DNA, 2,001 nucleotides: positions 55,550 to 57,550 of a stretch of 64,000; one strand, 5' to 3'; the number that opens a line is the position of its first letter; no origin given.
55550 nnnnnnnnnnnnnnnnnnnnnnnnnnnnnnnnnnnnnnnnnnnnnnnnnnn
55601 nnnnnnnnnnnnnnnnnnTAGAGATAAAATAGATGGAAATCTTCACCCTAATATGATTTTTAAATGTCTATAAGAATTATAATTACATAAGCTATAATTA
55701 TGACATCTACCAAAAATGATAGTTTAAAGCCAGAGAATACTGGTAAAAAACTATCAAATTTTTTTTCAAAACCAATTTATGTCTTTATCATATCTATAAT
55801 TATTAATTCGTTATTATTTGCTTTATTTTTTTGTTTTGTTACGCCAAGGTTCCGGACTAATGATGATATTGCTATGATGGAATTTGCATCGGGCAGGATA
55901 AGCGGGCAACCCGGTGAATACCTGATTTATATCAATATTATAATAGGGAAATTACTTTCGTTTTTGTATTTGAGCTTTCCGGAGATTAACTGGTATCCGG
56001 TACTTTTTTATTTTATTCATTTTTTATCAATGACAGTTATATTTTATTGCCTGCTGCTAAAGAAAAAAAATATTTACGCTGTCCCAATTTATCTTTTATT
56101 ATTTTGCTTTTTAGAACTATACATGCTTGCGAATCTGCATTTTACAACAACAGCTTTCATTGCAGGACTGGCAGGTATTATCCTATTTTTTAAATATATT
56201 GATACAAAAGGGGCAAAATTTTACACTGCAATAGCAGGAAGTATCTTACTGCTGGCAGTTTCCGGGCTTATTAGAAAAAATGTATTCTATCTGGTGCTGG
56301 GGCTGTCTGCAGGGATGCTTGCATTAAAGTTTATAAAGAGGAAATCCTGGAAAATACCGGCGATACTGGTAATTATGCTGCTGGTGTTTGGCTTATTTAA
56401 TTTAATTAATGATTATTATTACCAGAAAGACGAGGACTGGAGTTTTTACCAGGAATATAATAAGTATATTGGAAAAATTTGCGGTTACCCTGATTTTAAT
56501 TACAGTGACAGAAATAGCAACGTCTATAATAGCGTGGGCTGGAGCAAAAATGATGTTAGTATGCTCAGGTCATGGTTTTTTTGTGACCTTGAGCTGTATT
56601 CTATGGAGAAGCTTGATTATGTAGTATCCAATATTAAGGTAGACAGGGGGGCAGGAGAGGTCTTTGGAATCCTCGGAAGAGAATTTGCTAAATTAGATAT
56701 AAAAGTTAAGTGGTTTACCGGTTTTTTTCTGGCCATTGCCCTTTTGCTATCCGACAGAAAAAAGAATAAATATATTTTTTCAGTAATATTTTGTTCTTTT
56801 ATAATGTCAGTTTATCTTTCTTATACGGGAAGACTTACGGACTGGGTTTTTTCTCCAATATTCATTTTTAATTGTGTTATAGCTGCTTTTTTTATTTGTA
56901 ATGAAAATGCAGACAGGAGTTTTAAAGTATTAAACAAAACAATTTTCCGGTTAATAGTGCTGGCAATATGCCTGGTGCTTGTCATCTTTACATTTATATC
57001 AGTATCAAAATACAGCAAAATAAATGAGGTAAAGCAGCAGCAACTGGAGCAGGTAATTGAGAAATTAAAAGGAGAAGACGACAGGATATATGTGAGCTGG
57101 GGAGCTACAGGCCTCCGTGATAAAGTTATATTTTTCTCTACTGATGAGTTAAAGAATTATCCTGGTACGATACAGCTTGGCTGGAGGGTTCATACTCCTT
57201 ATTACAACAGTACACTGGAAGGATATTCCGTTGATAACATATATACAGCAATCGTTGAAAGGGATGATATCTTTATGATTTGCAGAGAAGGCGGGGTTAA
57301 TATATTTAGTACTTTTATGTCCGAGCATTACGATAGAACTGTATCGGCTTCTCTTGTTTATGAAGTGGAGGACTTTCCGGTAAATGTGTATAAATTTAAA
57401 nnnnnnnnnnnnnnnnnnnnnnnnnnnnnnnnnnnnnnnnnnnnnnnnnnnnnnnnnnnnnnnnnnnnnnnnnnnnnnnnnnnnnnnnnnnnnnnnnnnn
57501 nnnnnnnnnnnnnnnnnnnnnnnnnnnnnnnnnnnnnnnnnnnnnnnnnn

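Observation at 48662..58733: Two paralogous membrane proteins share a novel extracytoplasmic domain, and one copy is interrupted by a DUF4214 insertion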

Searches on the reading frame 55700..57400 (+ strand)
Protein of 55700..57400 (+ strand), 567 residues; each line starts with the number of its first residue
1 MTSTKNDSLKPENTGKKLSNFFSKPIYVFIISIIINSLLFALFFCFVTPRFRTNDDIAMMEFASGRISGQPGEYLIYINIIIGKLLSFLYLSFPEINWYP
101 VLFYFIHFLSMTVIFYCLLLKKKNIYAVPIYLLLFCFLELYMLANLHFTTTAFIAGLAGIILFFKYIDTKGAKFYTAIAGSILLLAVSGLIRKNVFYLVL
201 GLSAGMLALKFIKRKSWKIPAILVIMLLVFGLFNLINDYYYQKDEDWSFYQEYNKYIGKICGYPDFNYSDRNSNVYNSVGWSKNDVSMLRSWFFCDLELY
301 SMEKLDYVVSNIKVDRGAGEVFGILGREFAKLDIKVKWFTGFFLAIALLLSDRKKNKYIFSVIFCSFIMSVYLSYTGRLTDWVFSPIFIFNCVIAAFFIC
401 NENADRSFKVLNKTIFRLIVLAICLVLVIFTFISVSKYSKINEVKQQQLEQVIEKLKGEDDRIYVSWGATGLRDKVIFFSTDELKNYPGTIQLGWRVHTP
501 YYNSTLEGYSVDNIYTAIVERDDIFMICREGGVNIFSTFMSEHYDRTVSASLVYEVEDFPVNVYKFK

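Call 4: search_protein_families(library=pfam, proteins=[window:55700-57400:+], max_evalue=1)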
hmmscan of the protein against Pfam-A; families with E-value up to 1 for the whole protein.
window:55700-57400:+ (567 aa): 5 families
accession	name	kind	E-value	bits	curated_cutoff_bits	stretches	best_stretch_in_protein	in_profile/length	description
PF13567.11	DUF4131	-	0.054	13.6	31.6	1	197-267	8-80/165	Domain of unknown function (DUF4131)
PF05814.16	Ac76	-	0.095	13.2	22.5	1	205-245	9-49/83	Orf76 (Ac76)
PF04226.18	Transgly_assoc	-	0.12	13.1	25.3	1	152-193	8-49/49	Transglycosylase associated protein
PF25686.1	Betaherpes_U91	-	0.15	11.9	27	1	412-457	10-57/157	Betaherpesvirus U91 protein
PF13786.12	DUF4179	-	0.21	12.5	30.1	0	412-460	2-51/94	Domain of unknown function (DUF4179)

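Call 35: search_protein_families(library=ncbifam, proteins=[window:55700-57400:+], max_evalue=1)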
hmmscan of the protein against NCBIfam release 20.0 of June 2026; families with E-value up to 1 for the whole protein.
window:55700-57400:+ (567 aa): 3 families
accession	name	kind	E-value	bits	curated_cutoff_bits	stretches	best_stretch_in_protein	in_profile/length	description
NF004412.0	PRK05759.1-3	equivalog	0.13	12.1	156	1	13-52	14-53/185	F0F1 ATP synthase subunit B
TIGR02209.1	ftsL_broad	equivalog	0.23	11.4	42.45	0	419-460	6-47/85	cell division protein FtsL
NF040904.1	PhrA_Strep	subfamily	0.5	10.6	40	0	421-448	10-37/56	PhrA family quorum-sensing system peptide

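Call 69: find_homologous_proteins(query=window:55700-57400:+)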
Query window:55700-57400:+ (567 aa): 14 proteins with E <= 0.001 among 8000 candidates.
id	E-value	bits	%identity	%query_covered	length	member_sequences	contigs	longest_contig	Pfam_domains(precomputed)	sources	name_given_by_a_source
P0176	0.0e+0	1268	100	100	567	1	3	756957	-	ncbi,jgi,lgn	-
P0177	1.0e-275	934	72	100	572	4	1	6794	-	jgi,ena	-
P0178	5.3e-274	928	72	100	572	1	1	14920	-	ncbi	-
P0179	5.6e-262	889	71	97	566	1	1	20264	-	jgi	-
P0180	1.7e-224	765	61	97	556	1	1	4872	-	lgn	-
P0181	1.1e-209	716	57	99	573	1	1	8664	-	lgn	-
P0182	1.4e-197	676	55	97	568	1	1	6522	-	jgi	-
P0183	6.6e-191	654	55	100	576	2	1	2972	-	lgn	-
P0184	1.2e-183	630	52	97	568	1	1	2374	-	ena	-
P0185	1.5e-164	567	64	70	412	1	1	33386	-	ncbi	ncbi:MAG: hypothetical protein WC549_02925, partial [Actinomycetota bacterium]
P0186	1.2e-155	538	57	75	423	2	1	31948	-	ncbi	ncbi:MAG: hypothetical protein WC549_03145 [Actinomycetota bacterium]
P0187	2.0e-151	524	47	96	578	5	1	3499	-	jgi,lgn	-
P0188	7.8e-135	469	44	89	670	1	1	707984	PF13946.12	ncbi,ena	-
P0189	1.5e-41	161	31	85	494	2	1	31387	-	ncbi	-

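Call 72: search_protein_families(library=pfam, alignment_id=A7, max_evalue=1)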
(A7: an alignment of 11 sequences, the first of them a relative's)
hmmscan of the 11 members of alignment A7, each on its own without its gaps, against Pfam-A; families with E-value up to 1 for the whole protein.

A. member 1, P0176 (567 aa): 5 families
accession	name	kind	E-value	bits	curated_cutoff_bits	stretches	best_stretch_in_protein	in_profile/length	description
PF13567.11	DUF4131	-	0.054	13.6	31.6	1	197-267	8-80/165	Domain of unknown function (DUF4131)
PF05814.16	Ac76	-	0.095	13.2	22.5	1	205-245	9-49/83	Orf76 (Ac76)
PF04226.18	Transgly_assoc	-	0.12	13.1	25.3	1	152-193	8-49/49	Transglycosylase associated protein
PF25686.1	Betaherpes_U91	-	0.15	11.9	27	1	412-457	10-57/157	Betaherpesvirus U91 protein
PF13786.12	DUF4179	-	0.21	12.5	30.1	0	412-460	2-51/94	Domain of unknown function (DUF4179)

B. families by the number of members that match (of 11 scanned): 13 families
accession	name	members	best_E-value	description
PF13567.11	DUF4131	3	0.0014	Domain of unknown function (DUF4131)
PF13786.12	DUF4179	3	0.015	Domain of unknown function (DUF4179)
PF19529.4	DUF6057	2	0.0052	Family of unknown function (DUF6057)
PF13946.11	DUF4214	1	1.7e-13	Domain of unknown function (DUF4214)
PF04973.17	NMN_transporter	1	0.0044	Nicotinamide mononucleotide transporter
PF20800.2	Xp10_P7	1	0.067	Xanthomonas phage Xp10 Transcription regulator P7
PF05814.16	Ac76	1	0.095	Orf76 (Ac76)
PF11874.13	DUF3394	1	0.1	Domain of unknown function (DUF3394)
PF05382.19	Amidase_5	1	0.11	Bacteriophage peptidoglycan hydrolase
PF04226.18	Transgly_assoc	1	0.12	Transglycosylase associated protein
PF20556.3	DUF6768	1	0.13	Family of unknown function (DUF6768)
PF18935.5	DUF5683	1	0.14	Family of unknown function (DUF5683)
PF25686.1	Betaherpes_U91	1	0.15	Betaherpesvirus U91 protein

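Call 73: search_solved_structures(query=A7, max_evalue=10)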
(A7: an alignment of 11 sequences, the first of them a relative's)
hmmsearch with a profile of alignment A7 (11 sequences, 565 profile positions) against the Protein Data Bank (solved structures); distinct sequences matched with E-value up to 10: 2.
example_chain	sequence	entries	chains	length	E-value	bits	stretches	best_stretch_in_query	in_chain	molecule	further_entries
36qu_N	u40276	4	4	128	0.13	14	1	501-543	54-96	V-type proton ATPase subunit F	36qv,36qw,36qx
7uw9_N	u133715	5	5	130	0.44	12.3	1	501-543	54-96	V-type proton ATPase subunit F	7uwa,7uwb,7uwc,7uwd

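Call 77: find_encoding_contigs(protein=P0188, flank=8000, max_places=2)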
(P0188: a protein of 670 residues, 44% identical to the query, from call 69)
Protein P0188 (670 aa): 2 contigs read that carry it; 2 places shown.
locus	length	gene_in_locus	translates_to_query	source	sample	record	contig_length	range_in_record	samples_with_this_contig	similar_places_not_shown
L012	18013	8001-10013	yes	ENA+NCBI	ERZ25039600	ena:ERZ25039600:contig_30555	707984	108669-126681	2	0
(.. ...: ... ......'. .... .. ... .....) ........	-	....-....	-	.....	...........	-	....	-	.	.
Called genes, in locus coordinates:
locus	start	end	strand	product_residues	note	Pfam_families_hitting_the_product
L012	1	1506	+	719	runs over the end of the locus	PF09586:YfhO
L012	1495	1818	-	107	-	PF03706:LPG_synthase_TM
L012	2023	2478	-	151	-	PF03706:LPG_synthase_TM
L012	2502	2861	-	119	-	-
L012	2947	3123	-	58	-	-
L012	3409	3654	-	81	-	-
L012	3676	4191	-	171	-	PF00005:ABC_tran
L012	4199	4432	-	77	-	PF00005:ABC_tran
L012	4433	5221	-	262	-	PF00528:BPD_transp_1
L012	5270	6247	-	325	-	PF13379:NMT1_2 (weak), PF03180:Lipoprotein_9 (weak), PF09084:NMT1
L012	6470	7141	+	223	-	PF25084:LbH_EIF2B (faint), PF25087:GMPPB_C (faint), PF00132:Hexapep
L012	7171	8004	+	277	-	PF05853:BKACE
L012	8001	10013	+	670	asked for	PF13946:DUF4214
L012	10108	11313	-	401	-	PF00155:Aminotran_1_2, PF01041:DegT_DnrJ_EryC1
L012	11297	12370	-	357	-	PF00535:Glycos_transf_2, PF10111:Glyco_tranf_2_2 (weak)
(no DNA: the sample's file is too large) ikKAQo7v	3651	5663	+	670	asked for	PF13946:DUF4214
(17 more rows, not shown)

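Call 79: search_protein_families(library=pfam, proteins=[P0188], max_evalue=0.1)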
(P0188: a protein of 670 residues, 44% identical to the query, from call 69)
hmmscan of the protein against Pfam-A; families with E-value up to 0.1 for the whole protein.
P0188 (670 aa): 1 family
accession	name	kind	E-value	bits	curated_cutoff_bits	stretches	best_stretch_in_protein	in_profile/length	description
PF13946.11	DUF4214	-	1.7e-13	50.9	23.2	1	610-662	18-71/72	Domain of unknown function (DUF4214)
